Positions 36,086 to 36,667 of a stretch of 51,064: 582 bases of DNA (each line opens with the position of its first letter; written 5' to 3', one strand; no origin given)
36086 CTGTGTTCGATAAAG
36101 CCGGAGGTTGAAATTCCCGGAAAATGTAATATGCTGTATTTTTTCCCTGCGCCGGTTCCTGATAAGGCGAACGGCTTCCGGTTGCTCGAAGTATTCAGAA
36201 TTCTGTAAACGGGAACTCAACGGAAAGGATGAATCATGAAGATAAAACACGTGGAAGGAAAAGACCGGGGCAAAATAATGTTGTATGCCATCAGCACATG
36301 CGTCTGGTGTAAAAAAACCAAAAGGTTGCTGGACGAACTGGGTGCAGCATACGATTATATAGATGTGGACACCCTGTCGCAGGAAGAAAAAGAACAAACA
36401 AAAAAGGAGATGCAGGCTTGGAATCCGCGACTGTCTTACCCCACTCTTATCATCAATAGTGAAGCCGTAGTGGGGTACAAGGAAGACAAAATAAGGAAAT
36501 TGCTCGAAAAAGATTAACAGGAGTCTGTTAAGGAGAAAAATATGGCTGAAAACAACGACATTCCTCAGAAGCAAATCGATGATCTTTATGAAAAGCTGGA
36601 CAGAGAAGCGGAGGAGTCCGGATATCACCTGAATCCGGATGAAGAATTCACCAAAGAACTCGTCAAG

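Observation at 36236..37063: Thiol-redox pair of a CVWC glutaredoxin-like protein and a ferredoxin:thioredoxin-reductase catalytic domain fused to rubredoxin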

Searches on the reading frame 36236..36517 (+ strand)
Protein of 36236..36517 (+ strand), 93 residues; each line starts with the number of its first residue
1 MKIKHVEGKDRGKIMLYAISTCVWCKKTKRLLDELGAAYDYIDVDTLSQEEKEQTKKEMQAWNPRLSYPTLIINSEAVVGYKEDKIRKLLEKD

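Call 3: search_protein_families(library=pfam, proteins=[window:36236-36517:+], max_evalue=0.01)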
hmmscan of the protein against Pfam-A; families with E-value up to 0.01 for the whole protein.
window:36236-36517:+ (93 aa): 3 families
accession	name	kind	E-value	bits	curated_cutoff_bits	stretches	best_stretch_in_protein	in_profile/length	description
PF00462.30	Glutaredoxin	-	3.2e-13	50.1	22.9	1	14-77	1-59/60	Glutaredoxin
PF13417.12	GST_N_3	-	6e-06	26.9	22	1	16-78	1-57/75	Glutathione S-transferase, N-terminal domain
PF13409.12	GST_N_2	-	0.00055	20.9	25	1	21-78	1-57/70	Glutathione S-transferase, N-terminal domain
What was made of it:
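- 36236..36517 (+): Gene for a methanoredoxin-like, glutaredoxin-fold protein (93 aa). The active-site C22-V-W-C25 is encoded at 36299-36310. PF00462 at E 3e-13 (call 3).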

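Call 4: search_protein_families(library=ncbifam, proteins=[window:36236-36517:+], max_evalue=0.01)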
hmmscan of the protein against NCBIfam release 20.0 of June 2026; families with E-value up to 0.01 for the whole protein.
window:36236-36517:+ (93 aa): 17 families
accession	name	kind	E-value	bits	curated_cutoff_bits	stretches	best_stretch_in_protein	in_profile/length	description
TIGR02196.1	GlrX_YruB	hypoth_equivalog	2.7e-13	50.2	88.55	1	13-91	1-74/74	glutaredoxin-like protein, YruB-family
TIGR02194.1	GlrX_NrdH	subfamily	3.7e-08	33.4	85.75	1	14-89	1-71/72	glutaredoxin-like protein NrdH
TIGR02181.1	GRX_bact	equivalog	5.4e-08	33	90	1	14-83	1-66/80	glutaredoxin 3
NF007923.0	PRK10638.1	equivalog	1.6e-06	28.1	129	1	13-80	3-65/83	glutaredoxin 3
NF009885.0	PRK13344.1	equivalog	2.3e-06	27.5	152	0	43-91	70-115/132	transcriptional regulator Spx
TIGR02180.1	GRX_euk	equivalog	6.2e-06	26.3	87.25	1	14-82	1-69/84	glutaredoxin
TIGR01617.1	arsC_related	subfamily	1.4e-05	25.3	75.05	1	14-47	1-36/117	Spx/MgsR family RNA polymerase-binding regulatory protein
NF041212.1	Uxx_star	subfamily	1.4e-05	25.2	66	1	14-81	1-64/70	Uxx-star family glutaredoxin-like (seleno)protein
NF007657.0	PRK10329.1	equivalog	1.7e-05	24.7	131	1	13-89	2-72/81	glutaredoxin-like protein NrdH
TIGR02200.1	GlrX_actino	hypoth_equivalog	3e-05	24.3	89.5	1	13-46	1-34/77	mycoredoxin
NF045501.1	HUGP_GUXX-star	exception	0.00014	21.5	325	1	10-81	163-230/236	HUGP/GUXX-star fusion selenoprotein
TIGR02187.2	PDO_seleno_TRX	equivalog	0.0006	19.2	185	1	14-76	21-80/209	protein disulfide oxidoreductase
NF047338.1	gluta_UXX_star_3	exception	0.00069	19.6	97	1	14-46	1-33/70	UXX-star (seleno)protein family 3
NF002459.0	PRK01655.1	subfamily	0.0014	18.7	123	0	42-92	69-116/132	transcriptional regulator Spx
NF008107.0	PRK10853.1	equivalog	0.0026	17.9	121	1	14-57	3-48/119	ArsC family reductase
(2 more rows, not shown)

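Call 6: search_solved_structures(query=window:36236-36517:+, max_evalue=0.01, show_alignments=3)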
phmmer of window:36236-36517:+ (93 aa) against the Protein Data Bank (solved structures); distinct sequences matched with E-value up to 0.01: 25.
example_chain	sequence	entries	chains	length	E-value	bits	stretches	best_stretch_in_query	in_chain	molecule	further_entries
5cax_A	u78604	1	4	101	3.8e-29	103.8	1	2-90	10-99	Glutaredoxin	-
3nzn_A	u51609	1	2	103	1.4e-28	102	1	4-90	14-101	Glutaredoxin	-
7pwe_A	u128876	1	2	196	1.6e-13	53.9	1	13-88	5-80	Ferredoxin-thioredoxin reductase subunit B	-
3ic4_A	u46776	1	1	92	3.8e-10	43.1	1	12-90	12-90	Glutaredoxin (Grx-1)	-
2m46_A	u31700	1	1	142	6e-06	29.6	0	12-44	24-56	Arsenate reductase, putative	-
2e7p_A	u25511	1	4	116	1.3e-05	28.6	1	12-80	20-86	Glutaredoxin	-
1z7p_A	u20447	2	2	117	1.3e-05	28.5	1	12-80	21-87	glutaredoxin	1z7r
5zvl_A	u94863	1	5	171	7e-05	26.3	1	13-81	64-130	Glutaredoxin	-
4fiw_A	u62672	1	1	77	0.00012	25.5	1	14-89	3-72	Putative glutaredoxin NrdH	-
5kqa_A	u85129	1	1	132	0.00013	25.3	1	13-80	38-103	Glutaredoxin-glutathione complex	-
2klx_A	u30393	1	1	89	0.00016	25.1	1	13-75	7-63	Glutaredoxin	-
7c10_A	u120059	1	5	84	0.00022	24.7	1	13-90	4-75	Glutaredoxin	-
1r7h_A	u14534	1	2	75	0.00029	24.3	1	14-88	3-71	NrdH-redoxin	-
3uiw_A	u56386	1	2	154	0.00066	23.1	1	14-84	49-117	Glutaredoxin 2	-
5gtx_A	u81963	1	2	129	0.0018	21.7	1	14-80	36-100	buckwheat glutaredoxin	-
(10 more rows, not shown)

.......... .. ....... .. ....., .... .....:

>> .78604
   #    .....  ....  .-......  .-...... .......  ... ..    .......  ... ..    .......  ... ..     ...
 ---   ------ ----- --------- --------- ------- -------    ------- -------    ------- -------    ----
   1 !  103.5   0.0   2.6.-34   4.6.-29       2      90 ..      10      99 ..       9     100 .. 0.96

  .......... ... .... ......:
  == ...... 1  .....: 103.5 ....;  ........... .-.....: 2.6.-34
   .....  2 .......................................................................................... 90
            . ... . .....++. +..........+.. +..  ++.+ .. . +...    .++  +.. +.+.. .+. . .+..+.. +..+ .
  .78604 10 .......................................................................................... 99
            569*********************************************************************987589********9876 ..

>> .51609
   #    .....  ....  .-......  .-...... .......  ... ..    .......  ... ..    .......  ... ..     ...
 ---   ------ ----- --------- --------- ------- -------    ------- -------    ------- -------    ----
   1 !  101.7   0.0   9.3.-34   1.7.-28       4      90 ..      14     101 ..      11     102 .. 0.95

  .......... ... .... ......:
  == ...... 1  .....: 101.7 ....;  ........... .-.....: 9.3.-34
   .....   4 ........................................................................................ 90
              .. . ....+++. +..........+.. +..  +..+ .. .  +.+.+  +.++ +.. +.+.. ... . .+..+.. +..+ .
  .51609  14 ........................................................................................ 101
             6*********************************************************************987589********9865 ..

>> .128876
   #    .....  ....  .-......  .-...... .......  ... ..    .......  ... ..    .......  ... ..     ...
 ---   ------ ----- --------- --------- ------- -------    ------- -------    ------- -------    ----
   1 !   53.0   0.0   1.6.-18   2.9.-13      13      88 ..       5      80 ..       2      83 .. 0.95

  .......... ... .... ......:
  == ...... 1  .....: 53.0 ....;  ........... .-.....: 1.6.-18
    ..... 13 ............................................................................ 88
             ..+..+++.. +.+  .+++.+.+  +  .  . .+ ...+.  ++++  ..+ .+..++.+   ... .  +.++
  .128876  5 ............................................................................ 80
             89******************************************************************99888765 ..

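Call 30: list_cluster_members(proteins=[P0001, window:36236-36517:+, window:38114-39478:+, window:32158-34890:+, window:44100-47960:+])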
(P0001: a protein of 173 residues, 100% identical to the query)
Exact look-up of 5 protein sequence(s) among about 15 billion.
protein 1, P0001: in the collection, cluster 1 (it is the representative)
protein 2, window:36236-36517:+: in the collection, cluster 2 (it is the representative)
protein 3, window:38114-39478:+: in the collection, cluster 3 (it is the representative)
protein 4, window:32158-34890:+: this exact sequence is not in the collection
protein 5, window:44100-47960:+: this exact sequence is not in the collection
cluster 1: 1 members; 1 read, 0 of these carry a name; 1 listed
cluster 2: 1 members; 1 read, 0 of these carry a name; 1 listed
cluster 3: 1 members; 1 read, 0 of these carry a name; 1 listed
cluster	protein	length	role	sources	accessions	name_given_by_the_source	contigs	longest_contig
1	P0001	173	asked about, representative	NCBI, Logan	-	-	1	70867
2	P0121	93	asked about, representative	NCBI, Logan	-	-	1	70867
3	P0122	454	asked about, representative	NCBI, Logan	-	-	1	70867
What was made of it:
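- Tried and rejected: Exact-sequence look-ups gave no names (call 30).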

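Call 46: find_homologous_proteins(query=window:36236-36517:+, max_evalue=1e-8)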
Query window:36236-36517:+ (93 aa): 414 proteins with E <= 1e-8 among 414 candidates; the best 120 are listed.
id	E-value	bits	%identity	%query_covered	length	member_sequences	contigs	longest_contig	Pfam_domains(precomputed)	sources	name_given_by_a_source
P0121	6.7e-55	201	100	100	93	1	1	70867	PF00462.31,PF13417.13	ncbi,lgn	-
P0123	3.3e-33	131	65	95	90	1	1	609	PF00462.31,PF13417.13,PF13409.13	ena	-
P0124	3.9e-33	131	62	99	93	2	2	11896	PF00462.31,PF13409.13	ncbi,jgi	-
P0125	7.3e-33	130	62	97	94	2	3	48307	PF00462.31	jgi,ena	-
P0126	1.4e-32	129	63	95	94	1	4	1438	PF00462.31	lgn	-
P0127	1.8e-32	129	64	97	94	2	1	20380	PF00462.31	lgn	-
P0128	2.8e-32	128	62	97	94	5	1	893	PF00462.31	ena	-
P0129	3.7e-32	128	64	97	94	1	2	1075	PF00462.31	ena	-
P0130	3.9e-32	128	63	95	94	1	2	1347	PF00462.31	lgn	-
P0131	5.3e-32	127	64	97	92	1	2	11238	PF00462.31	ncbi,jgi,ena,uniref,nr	ncbi:glutaredoxin [candidate division TA06 bacterium DG_78]|uniref:Glutaredoxin n=1 Tax=candidate di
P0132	5.5e-32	127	60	97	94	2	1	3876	PF00462.31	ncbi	-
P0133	7.4e-32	127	64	97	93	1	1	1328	PF00462.31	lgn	-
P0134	7.4e-32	127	59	98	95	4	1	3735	PF00462.31,PF13417.13,PF13409.13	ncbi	-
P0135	1.1e-31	126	61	99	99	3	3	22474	PF00462.31,PF13417.13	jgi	jgi:glutaredoxin-like protein NrdH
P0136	1.4e-31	126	59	97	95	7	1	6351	PF00462.31,PF13417.13,PF13409.13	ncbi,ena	-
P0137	1.7e-31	126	63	97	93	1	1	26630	PF00462.31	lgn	-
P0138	3.0e-31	125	62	97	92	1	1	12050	PF00462.31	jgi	jgi:glutaredoxin-like protein NrdH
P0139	3.8e-31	125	64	97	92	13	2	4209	PF00462.31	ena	-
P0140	4.5e-31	124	59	99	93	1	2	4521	PF00462.31,PF13417.13,PF13409.13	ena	-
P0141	5.2e-31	124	62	96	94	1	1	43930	PF00462.31,PF13409.13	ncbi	-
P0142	5.5e-31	124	60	97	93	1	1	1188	PF00462.31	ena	-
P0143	6.5e-31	124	58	97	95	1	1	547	PF00462.31,PF13417.13,PF13409.13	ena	-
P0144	6.9e-31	124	59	97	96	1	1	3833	PF00462.31,PF13417.13,PF13409.13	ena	-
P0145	7.0e-31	124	61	99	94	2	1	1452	PF00462.31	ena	-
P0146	7.6e-31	124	61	95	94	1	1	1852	PF00462.31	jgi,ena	-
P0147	7.9e-31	124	59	99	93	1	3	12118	PF00462.31,PF13417.13,PF13409.13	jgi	jgi:glutaredoxin-like protein NrdH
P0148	1.2e-30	123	60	97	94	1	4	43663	PF00462.31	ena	-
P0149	1.3e-30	123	60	97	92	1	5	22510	PF00462.31,PF13417.13,PF13409.13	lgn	-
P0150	2.1e-30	122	56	99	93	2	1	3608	PF00462.31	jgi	jgi:glutaredoxin-like protein NrdH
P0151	2.2e-30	122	59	97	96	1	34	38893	PF00462.31,PF13417.13,PF13409.13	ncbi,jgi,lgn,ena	jgi:glutaredoxin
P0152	2.8e-30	122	59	98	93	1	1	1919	PF00462.31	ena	-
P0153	2.9e-30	122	59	100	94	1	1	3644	PF00462.31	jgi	jgi:glutaredoxin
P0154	3.0e-30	122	62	97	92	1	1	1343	PF00462.31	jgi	-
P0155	3.3e-30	122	63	95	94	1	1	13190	PF00462.31,PF13098.14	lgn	-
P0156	4.6e-30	121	59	97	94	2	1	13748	PF00462.31,PF13417.13,PF13409.13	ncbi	-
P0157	5.1e-30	121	58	97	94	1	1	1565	PF00462.31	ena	-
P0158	5.9e-30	121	60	99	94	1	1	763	PF00462.31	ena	-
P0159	6.0e-30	121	64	95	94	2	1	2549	PF00462.31,PF13098.14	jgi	jgi:glutaredoxin-like protein NrdH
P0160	6.3e-30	121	60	100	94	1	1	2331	PF00462.31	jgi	jgi:glutaredoxin-like protein NrdH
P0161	7.1e-30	121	58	97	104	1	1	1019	PF00462.31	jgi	jgi:glutaredoxin-like protein NrdH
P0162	7.2e-30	121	63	94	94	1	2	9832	PF00462.31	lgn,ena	-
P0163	7.5e-30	121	59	97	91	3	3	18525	PF00462.31,PF13417.13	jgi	jgi:glutaredoxin-like protein NrdH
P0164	8.5e-30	120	63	95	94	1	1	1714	PF00462.31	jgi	jgi:glutaredoxin-like protein NrdH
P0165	1.1e-29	120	58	97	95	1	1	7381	PF00462.31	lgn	-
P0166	1.2e-29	120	61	96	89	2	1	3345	PF00462.31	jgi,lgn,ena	-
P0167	1.2e-29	120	60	91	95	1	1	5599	PF00462.31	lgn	-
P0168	1.4e-29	120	57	97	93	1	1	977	PF00462.31,PF13417.13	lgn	-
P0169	1.4e-29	120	57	97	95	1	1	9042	PF00462.31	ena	-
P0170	1.5e-29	120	58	99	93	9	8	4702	PF00462.31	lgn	-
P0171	1.5e-29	120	56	97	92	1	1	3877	PF00462.31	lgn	-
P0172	1.7e-29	119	61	94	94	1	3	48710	PF00462.31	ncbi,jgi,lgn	-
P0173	1.9e-29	119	63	97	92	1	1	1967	PF00462.31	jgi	jgi:glutaredoxin-like protein NrdH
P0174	1.9e-29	119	60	94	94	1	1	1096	PF00462.31,PF13409.13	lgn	-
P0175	2.0e-29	119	56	97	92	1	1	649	PF00462.31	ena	-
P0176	2.0e-29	119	57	98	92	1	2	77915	PF00462.31,PF13417.13,PF13409.13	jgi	jgi:glutaredoxin-like protein NrdH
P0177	2.1e-29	119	56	99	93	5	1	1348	PF00462.31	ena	-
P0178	2.2e-29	119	57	97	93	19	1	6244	PF00462.31,PF13417.13,PF13409.13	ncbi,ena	-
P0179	2.2e-29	119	60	99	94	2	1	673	PF00462.31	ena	-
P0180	2.3e-29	119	55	98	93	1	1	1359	PF00462.31,PF13417.13,PF13409.13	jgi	jgi:glutaredoxin-like protein NrdH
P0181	2.4e-29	119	60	98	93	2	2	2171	PF00462.31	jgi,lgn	-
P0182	2.4e-29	119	57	97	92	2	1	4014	PF00462.31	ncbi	-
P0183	2.5e-29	119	58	98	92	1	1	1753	PF00462.31,PF13417.13,PF13409.13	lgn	-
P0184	2.6e-29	119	56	97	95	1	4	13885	PF00462.31,PF13409.13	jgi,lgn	jgi:glutaredoxin-like protein NrdH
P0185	3.0e-29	119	63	95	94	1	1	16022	PF00462.31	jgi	jgi:glutaredoxin-like protein NrdH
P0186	3.0e-29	119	60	98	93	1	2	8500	PF00462.31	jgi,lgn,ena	-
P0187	3.1e-29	119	60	99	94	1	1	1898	PF00462.31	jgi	jgi:glutaredoxin-like protein NrdH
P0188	3.5e-29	118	59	98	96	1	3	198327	PF00462.31,PF13417.13,PF13409.13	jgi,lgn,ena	-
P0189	3.9e-29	118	57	97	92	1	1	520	PF00462.31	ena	-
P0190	4.2e-29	118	56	100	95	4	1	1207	PF00462.31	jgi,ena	-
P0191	4.9e-29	118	57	99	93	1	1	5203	PF00462.31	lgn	-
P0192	5.0e-29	118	59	97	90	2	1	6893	PF00462.31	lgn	-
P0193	5.4e-29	118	60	98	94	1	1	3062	PF00462.31,PF13417.13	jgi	jgi:glutaredoxin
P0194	5.7e-29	118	54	100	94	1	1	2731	PF00462.31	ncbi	-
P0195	5.8e-29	118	59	92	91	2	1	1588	PF00462.31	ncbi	-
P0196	6.1e-29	118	62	97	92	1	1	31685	PF00462.31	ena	-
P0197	7.0e-29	117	57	99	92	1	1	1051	PF00462.31,PF13417.13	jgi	-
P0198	7.5e-29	117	56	96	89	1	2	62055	PF00462.31,PF13417.13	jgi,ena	-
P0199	8.1e-29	117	61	95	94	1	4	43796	PF00462.31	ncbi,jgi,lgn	-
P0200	9.7e-29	117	58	97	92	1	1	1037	PF00462.31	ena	-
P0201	1.0e-28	117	57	97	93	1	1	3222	PF00462.31,PF13417.13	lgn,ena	-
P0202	1.2e-28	117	61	92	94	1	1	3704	PF00462.31,PF13098.14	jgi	jgi:glutaredoxin-like protein NrdH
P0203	1.2e-28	117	57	99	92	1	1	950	PF00462.31,PF13417.13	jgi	jgi:glutaredoxin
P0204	1.3e-28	117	55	100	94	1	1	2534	PF00462.31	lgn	-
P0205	1.3e-28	117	56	97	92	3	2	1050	PF00462.31,PF13417.13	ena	-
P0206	1.5e-28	116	56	97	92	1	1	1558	PF00462.31,PF13417.13,PF13409.13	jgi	jgi:glutaredoxin-like protein NrdH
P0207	1.7e-28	116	60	95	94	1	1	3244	PF00462.31,PF13417.13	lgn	-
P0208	1.7e-28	116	54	99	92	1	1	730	PF00462.31,PF13409.13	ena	-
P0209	2.3e-28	116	53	97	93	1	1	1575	PF00462.31,PF13417.13,PF13409.13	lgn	-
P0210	2.4e-28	116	54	100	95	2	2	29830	PF00462.31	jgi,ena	-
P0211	2.6e-28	116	60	95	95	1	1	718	PF00462.31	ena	-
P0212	2.6e-28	116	55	98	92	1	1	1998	PF00462.31,PF13409.13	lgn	-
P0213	3.2e-28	115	54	100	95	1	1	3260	PF00462.31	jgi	jgi:glutaredoxin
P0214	3.3e-28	115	57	98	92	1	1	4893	PF00462.31,PF13417.13,PF13409.13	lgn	-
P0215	4.0e-28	115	60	95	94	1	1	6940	PF00462.31,PF13098.14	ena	-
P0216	4.0e-28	115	53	100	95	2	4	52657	PF00462.31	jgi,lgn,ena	-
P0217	4.4e-28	115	58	97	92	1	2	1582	PF00462.31,PF13409.13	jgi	jgi:glutaredoxin-like protein NrdH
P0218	4.5e-28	115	60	95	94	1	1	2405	PF00462.31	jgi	jgi:glutaredoxin-like protein NrdH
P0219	4.5e-28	115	57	98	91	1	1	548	PF00462.31,PF13417.13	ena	-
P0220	5.3e-28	115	51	98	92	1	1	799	PF00462.31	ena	-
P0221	6.3e-28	114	58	98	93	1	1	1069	PF00462.31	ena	-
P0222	6.5e-28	114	60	95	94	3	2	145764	PF00462.31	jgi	jgi:glutaredoxin-like protein NrdH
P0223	7.1e-28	114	54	98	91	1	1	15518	PF00462.31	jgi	-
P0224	7.5e-28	114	57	99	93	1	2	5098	PF00462.31,PF13098.14,PF13417.13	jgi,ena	-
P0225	7.7e-28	114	59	92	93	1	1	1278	PF00462.31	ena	-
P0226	8.0e-28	114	55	100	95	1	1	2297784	PF00462.31,PF13417.13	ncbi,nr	ncbi:MAG: glutaredoxin family protein [candidate division WOR-3 bacterium]|nr:MAG: glutaredoxin fami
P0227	9.9e-28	114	60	94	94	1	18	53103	PF00462.31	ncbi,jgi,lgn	-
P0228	1.0e-27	114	57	97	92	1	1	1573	PF00462.31,PF13417.13,PF13409.13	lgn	-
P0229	1.2e-27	113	55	99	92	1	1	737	PF00462.31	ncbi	-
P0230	1.4e-27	113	53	97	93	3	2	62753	PF00462.31,PF13417.13,PF13409.13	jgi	-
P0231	1.4e-27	113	55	97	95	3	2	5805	PF00462.31,PF13409.13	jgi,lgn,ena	-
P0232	1.5e-27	113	53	97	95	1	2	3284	PF00462.31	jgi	jgi:glutaredoxin-like protein NrdH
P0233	1.6e-27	113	56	97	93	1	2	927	PF00462.31,PF13417.13,PF13409.13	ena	-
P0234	1.9e-27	113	55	97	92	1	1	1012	PF00462.31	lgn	-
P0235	2.5e-27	112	57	97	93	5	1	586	PF00462.31,PF13417.13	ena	-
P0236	2.5e-27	112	54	97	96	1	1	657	PF00462.31,PF13417.13,PF13409.13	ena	-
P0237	2.5e-27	112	54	97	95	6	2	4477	PF00462.31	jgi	jgi:glutaredoxin-like protein NrdH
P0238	2.6e-27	112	54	97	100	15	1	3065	PF00462.31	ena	-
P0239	2.6e-27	112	60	94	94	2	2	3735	PF00462.31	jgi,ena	-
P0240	2.7e-27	112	55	97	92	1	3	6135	PF00462.31,PF13417.13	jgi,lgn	-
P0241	3.1e-27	112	56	97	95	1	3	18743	PF00462.31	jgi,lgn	jgi:glutaredoxin-like protein NrdH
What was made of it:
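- Closest known: NrdH redoxin. Same: Pipelines often give this family the NrdH name (call 46).
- JGI auto-annotates many homologues of the upstream protein as "glutaredoxin-like protein NrdH" (call 46).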
